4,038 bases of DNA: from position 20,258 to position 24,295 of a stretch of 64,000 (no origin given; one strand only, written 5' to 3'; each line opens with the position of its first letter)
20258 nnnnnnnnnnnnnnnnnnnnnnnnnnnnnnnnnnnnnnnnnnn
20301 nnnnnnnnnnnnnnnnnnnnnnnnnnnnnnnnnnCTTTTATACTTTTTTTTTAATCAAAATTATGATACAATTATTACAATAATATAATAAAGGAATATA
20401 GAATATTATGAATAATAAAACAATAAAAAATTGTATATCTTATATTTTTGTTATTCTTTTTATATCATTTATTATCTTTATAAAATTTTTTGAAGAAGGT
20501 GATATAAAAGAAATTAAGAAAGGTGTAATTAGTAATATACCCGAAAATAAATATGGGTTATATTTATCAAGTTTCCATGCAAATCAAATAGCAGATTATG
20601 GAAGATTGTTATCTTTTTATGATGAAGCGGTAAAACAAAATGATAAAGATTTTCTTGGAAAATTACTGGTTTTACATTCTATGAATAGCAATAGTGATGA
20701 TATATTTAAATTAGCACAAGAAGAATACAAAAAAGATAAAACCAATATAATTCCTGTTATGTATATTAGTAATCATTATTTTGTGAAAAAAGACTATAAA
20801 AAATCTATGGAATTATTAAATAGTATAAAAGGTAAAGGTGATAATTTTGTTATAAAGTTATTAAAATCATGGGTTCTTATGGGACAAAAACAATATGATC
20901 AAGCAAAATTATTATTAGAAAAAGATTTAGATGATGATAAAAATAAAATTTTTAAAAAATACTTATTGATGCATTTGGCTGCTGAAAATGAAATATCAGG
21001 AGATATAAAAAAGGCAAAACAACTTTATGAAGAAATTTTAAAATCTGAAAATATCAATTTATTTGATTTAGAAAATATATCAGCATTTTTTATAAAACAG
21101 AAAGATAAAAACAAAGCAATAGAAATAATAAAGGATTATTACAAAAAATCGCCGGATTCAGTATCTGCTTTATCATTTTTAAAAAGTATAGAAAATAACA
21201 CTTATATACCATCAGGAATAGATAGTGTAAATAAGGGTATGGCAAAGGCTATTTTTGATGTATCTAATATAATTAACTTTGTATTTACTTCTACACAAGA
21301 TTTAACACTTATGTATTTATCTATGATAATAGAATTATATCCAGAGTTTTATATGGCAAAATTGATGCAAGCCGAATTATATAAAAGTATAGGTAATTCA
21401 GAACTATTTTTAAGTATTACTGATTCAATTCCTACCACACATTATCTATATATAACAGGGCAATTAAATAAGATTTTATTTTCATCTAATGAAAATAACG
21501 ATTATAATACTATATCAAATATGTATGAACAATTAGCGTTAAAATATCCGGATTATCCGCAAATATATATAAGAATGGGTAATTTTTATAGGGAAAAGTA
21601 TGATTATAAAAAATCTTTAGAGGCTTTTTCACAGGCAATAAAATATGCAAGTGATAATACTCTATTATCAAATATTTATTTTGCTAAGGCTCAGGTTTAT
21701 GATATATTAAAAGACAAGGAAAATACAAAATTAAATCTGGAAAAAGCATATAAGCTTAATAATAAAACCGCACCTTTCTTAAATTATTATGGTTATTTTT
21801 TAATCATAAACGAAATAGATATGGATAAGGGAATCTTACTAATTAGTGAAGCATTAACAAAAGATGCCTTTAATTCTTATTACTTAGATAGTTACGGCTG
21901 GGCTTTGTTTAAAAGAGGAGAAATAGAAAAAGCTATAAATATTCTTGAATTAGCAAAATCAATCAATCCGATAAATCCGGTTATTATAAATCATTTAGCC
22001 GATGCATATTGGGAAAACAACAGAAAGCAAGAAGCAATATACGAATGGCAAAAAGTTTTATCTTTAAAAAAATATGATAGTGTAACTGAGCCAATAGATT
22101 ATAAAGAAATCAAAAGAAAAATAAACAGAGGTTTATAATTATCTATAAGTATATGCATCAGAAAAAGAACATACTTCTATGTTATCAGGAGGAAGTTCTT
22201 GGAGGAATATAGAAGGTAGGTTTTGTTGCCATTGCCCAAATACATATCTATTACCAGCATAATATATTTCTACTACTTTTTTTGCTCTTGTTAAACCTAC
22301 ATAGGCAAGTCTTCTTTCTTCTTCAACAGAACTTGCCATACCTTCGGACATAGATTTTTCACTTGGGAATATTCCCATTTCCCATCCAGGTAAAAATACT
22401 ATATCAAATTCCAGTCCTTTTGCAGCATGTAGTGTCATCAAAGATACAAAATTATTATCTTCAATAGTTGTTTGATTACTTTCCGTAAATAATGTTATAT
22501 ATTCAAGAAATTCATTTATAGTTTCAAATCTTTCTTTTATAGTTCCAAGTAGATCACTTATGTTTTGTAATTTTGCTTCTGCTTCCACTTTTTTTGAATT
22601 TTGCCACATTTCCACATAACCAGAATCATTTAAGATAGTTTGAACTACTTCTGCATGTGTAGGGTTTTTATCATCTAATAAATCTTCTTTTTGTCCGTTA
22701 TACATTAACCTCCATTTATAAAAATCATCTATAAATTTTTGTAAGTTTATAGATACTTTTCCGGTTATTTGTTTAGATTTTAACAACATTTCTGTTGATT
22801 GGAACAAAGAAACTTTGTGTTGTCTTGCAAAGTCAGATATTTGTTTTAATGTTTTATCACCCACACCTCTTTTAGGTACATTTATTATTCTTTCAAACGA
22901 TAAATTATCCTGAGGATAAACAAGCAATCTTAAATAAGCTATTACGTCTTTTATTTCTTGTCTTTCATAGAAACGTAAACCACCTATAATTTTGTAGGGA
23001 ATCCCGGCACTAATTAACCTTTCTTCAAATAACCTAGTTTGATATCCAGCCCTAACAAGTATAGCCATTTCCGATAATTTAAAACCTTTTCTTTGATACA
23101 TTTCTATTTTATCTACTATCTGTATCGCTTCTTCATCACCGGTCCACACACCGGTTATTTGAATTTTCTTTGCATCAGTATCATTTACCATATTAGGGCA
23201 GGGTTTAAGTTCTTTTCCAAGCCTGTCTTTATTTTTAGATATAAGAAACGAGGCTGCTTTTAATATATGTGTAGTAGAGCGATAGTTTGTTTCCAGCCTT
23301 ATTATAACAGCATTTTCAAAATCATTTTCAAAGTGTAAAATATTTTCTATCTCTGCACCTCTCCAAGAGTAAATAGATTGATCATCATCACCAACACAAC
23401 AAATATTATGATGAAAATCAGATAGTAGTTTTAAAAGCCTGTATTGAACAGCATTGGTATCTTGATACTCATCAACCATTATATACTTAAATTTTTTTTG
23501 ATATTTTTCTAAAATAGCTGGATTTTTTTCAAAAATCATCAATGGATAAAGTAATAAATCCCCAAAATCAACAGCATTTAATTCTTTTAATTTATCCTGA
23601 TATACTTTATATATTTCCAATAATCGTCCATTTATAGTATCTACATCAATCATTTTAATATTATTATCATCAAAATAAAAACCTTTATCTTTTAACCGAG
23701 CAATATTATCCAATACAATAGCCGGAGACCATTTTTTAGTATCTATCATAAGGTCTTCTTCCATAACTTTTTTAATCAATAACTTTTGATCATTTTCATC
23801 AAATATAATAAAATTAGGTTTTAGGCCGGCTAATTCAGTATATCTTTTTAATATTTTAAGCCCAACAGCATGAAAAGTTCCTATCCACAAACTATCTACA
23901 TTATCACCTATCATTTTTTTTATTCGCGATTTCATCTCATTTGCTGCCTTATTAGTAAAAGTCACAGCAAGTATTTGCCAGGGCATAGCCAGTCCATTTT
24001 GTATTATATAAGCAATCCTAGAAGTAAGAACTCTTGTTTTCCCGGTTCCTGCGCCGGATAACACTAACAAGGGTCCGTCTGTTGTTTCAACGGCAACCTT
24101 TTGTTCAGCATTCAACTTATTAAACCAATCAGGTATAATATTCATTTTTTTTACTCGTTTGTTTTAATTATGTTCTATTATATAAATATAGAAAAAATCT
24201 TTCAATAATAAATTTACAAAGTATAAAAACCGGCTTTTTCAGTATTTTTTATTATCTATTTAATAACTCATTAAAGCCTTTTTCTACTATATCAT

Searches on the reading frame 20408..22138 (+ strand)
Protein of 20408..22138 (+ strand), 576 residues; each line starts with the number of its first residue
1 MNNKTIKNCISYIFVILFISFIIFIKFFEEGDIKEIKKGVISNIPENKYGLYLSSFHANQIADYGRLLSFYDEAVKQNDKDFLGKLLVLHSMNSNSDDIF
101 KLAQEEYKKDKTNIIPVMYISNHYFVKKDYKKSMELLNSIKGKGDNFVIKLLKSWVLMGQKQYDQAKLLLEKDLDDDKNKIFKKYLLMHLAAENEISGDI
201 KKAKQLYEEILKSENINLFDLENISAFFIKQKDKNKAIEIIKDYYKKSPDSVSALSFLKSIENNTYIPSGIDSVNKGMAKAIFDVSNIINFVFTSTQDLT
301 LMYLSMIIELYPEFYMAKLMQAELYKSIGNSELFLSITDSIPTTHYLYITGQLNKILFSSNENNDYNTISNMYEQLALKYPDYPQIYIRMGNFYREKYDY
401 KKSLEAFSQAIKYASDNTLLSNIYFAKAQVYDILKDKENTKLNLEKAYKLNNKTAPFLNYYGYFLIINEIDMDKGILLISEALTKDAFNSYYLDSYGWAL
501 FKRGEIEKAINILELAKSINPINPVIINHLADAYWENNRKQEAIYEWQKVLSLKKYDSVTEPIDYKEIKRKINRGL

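Call 71: search_protein_families(library=pfam, proteins=[window:20408-22138:+], max_evalue=0.0001)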
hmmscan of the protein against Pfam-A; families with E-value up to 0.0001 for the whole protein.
window:20408-22138:+ (576 aa): 10 families
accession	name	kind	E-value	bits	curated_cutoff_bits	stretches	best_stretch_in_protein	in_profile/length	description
PF07719.23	TPR_2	-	2.6e-15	55.6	27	0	385-417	2-34/34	Tetratricopeptide repeat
PF14559.12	TPR_19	-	4.6e-14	52.9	25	0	500-544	1-45/68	Tetratricopeptide repeat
PF13428.12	TPR_14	-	3.7e-11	43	23.5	0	494-532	5-43/44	Tetratricopeptide repeat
PF13181.12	TPR_8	-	1.1e-09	38.1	25.7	0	423-453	3-33/34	Tetratricopeptide repeat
PF13424.12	TPR_12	-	2.1e-08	34.6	30.1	0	385-450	4-74/77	Tetratricopeptide repeat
PF23914.1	TPR_CcmH_CycH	-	7.9e-07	29.5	42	0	434-519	63-150/158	Cytochrome c-type biogenesis protein H TPR domain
PF13174.12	TPR_6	-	4.8e-06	27.3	26.3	0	228-251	10-33/33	Tetratricopeptide repeat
PF12895.13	ANAPC3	-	1.9e-05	25.3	27.2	0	480-545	13-77/82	Anaphase-promoting complex, cyclosome, subunit 3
PF13414.12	TPR_11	-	2.1e-05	24.5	26.8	0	499-537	3-41/42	TPR repeat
PF13432.12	TPR_16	-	4.9e-05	24.1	32.7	0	498-549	5-55/65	Tetratricopeptide repeat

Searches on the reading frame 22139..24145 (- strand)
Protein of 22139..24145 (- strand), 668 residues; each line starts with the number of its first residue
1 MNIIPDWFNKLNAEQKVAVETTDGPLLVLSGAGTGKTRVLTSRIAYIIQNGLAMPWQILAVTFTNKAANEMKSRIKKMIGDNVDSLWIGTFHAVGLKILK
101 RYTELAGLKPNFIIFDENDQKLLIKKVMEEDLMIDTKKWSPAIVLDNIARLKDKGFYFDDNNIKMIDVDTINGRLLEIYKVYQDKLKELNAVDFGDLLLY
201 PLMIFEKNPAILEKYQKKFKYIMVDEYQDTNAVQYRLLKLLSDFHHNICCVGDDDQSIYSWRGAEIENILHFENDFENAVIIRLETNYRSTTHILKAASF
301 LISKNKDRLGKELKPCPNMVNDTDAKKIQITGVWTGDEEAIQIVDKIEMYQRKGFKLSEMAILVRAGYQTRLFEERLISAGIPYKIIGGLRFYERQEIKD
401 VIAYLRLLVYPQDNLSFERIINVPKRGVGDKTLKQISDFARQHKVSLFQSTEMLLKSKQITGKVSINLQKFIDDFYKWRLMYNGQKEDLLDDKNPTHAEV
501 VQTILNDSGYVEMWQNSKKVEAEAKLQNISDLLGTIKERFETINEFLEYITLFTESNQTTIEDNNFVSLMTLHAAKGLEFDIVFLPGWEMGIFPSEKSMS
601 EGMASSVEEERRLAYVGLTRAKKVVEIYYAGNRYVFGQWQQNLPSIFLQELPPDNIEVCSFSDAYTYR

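Call 71: search_protein_families(library=pfam, proteins=[window:22139-24145:-], max_evalue=0.0001)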
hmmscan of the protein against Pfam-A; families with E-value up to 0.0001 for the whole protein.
window:22139-24145:- (668 aa): 6 families
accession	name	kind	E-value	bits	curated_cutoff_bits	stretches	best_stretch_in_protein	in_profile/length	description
PF00580.27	UvrD-helicase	-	3.9e-91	305.9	23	1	11-276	1-270/271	UvrD/REP helicase N-terminal domain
PF13361.12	UvrD_C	-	1e-66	226.2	25.6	1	282-629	1-347/350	UvrD-like helicase C-terminal domain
PF13245.12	AAA_19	-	1.2e-22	81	25.1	1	15-260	1-132/134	AAA domain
PF13604.12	AAA_30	-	7.5e-08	32.8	27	0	10-87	1-77/191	AAA domain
PF13538.12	UvrD_C_2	-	4e-07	30.2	27.4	0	567-585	2-20/52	UvrD-like helicase C-terminal domain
PF01443.25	Viral_helicase1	-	1.2e-05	25.7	21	0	217-276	58-116/228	Viral superfamily 1 RNA helicase core domain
